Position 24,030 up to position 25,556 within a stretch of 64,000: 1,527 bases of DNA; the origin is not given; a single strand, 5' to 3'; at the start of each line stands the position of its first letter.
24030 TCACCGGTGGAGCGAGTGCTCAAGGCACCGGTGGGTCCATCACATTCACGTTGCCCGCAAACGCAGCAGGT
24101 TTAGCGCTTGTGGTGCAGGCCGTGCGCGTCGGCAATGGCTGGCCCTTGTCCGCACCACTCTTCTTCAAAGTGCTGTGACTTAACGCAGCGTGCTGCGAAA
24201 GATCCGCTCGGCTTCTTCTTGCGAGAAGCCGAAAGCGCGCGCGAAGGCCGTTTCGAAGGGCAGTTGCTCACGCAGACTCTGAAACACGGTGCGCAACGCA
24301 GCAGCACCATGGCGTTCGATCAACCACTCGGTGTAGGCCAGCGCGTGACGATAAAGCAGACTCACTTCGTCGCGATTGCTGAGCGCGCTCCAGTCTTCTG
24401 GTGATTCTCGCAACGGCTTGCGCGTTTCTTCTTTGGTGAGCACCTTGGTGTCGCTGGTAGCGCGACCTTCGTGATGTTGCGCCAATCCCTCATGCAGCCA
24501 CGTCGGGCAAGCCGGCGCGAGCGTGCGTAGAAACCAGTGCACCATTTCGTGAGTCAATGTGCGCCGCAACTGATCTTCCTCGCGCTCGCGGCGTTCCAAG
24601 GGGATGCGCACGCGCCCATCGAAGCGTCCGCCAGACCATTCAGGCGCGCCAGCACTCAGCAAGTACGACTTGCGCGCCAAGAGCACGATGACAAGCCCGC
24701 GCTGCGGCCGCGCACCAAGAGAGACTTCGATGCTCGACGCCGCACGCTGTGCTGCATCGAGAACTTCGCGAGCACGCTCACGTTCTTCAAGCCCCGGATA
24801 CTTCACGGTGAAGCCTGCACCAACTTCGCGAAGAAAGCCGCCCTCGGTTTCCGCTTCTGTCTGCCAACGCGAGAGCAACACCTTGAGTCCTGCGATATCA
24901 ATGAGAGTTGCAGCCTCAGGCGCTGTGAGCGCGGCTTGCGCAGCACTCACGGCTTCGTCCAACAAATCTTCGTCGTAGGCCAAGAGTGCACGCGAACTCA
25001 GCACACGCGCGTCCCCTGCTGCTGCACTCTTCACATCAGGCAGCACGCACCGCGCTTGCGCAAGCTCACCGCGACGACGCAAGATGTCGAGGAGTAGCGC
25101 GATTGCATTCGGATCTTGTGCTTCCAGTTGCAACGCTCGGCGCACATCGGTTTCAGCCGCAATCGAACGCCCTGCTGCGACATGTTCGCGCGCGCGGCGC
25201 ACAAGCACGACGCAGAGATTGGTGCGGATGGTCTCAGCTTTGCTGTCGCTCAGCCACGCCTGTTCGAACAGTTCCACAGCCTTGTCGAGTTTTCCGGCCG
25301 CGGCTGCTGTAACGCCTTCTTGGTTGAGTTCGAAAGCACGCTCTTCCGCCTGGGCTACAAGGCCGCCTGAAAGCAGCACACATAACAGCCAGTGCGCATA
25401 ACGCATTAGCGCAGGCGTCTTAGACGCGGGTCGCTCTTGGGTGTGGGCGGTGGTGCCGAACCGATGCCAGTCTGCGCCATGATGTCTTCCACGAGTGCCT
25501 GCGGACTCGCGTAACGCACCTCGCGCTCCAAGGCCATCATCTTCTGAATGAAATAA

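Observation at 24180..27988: Orphan single-module ClpB-D2 AAA+ ATPase divergent from a Ser/Thr kinase coupled to a secreted TPR/HExxH protein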

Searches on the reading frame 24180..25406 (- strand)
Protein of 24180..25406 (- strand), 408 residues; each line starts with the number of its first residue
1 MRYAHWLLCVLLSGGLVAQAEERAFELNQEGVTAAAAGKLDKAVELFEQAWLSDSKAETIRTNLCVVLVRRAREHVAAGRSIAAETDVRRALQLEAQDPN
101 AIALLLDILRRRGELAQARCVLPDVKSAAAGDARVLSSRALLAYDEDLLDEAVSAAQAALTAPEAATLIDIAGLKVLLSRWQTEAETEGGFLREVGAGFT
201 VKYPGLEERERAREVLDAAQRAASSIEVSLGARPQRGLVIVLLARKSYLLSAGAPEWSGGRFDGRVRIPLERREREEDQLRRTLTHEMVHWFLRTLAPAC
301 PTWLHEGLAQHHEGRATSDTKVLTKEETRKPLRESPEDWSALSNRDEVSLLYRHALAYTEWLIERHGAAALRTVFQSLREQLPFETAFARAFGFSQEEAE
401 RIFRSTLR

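Call 3: search_protein_families(library=pfam, proteins=[window:24180-25406:-], max_evalue=0.01)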
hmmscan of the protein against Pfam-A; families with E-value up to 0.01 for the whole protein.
window:24180-25406:- (408 aa): 4 families
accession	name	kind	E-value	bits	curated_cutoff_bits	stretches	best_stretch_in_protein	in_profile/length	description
PF13485.12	Peptidase_MA_2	-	2.4e-07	31.2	32.4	1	273-405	59-197/201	Peptidase MA superfamily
PF14559.12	TPR_19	-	0.00035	21.3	25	0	76-141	2-67/68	Tetratricopeptide repeat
PF04450.18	BSP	-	0.00063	20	23.8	1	275-316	97-138/207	Peptidase of plants and bacteria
PF00515.34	TPR_1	-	0.0034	17.6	27.8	0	27-50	4-27/34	Tetratricopeptide repeat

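Call 4: search_protein_families(library=ncbifam, proteins=[window:24180-25406:-], max_evalue=0.01)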
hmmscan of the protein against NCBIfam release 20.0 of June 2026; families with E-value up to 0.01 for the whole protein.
window:24180-25406:- (408 aa): 2 families
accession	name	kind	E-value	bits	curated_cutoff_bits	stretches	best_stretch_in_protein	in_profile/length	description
NF033876.2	flagella_HExxH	equivalog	1.9e-07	30.9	205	1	277-394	126-247/384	flagellinolysin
TIGR02917.1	PEP_TPR_lipo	equivalog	0.0026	15.7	312.2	1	21-160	122-254/899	XrtA/PEP-CTERM system TPR-repeat protein PrsT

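Call 44: search_protein_families(library=padloc, proteins=[window:24180-25406:-], max_evalue=0.001)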
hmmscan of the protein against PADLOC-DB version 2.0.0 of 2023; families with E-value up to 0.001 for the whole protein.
window:24180-25406:- (408 aa): 0 families

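Call 53: find_homologous_proteins(query=window:24180-25406:-, max_evalue=0.001)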
Query window:24180-25406:- (408 aa): 40 proteins with E <= 0.001 among 8000 candidates.
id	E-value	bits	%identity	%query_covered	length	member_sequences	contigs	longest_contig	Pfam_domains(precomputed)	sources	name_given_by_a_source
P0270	6.0e-258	873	100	100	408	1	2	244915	PF13485.12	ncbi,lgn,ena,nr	ncbi:MAG: hypothetical protein EXS14_04320 [Planctomycetes bacterium]|nr:hypothetical protein [Planc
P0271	1.8e-140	487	60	99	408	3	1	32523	PF04450.19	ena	-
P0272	4.8e-67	245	41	95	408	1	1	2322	PF00515.35,PF07719.24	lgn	-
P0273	4.5e-66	242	41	95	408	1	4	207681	PF13414.13,PF13485.12,PF07719.24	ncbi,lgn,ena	-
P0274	3.5e-63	232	39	95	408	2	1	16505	PF13414.13,PF13485.12,PF07719.24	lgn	-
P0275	1.2e-30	125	30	90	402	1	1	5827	PF14559.13,PF13432.13,PF13428.13,PF07719.24,PF13174.13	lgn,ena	-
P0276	2.2e-30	124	32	94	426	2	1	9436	PF14559.13,PF13432.13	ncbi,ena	ncbi:MAG TPA: hypothetical protein VGC54_06110 [Planctomycetota bacterium]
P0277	2.7e-28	117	31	94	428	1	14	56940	PF14559.13,PF13432.13,PF13428.13,PF07719.24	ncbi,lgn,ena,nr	ncbi:MAG: hypothetical protein EYC70_03175 [Planctomycetota bacterium]|nr:MAG: hypothetical protein 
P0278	3.2e-23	101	27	97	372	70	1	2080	PF13431.13,PF13414.13,PF13176.13,PF13428.13,PF13485.12,PF14559.13,PF13371.13,PF00515.35,PF13424.13,PF13432.13,PF13181.13,PF07719.24,PF13174.13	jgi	-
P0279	1.3e-22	99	25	97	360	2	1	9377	PF14559.13,PF13176.13,PF13432.13,PF13428.13,PF07719.24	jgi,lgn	-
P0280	3.8e-21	94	30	58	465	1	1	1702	PF14559.13,PF13414.13,PF00515.35,PF13424.13,PF13176.13,PF13432.13,PF13428.13,PF13181.13,PF13485.12,PF07719.24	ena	-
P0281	5.9e-21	93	34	42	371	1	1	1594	PF14559.13,PF13414.13,PF00515.35,PF13424.13,PF13432.13,PF13428.13,PF13181.13,PF13485.12,PF07719.24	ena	-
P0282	1.7e-20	92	31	48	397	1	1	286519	PF13428.13,PF13485.12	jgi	jgi:tetratricopeptide (TPR) repeat protein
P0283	5.7e-20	90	28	75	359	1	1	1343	PF14559.13,PF13432.13,PF13428.13,PF13485.12,PF07719.24,PF13174.13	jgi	jgi:tetratricopeptide (TPR) repeat protein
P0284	1.1e-19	89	31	58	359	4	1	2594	PF14559.13,PF13414.13,PF13176.13,PF13432.13,PF13428.13,PF13485.12,PF07719.24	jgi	-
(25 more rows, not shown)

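Call 60: predict_structure(alignment_id=A6)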
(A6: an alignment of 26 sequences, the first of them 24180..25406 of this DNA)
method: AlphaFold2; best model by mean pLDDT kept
length: 408 residues; sequences in the alignment: 26
mean_pLDDT: 91.8   pTM: 0.87
mean pLDDT of the five models: 91.8, 90.5, 90.1, 90.0, 89.7
residues with pLDDT >= 90: 310; 70-90: 79; 50-70: 16; < 50: 3
segments of 3 or more residues with pLDDT < 50: none
pLDDT, mean of each block of 10 residues (from residue 1): 83 87 97 98 98 96 98 92 96 98 97 94 96 98 96 98 97 95 95 96 97 95 93 91 90 59 86 74 92 90 94 73 84 90 89 94 95 92 94 97 91
secondary structure, 60 per line:
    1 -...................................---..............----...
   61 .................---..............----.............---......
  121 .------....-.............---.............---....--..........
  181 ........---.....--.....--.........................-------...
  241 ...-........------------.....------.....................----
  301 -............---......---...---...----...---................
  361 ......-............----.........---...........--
elements in order: H2-36 H40-53 H58-77 H81-94 H99-111 H115-121 H128-131 H133-145 H149-161 H165-168 H171-188 E192-196 E199-203 H206-230 E238-243 H245-252 E265-269 H276-296 H302-313 H317-322 H345-366 H368-379 H384-392 H396-406
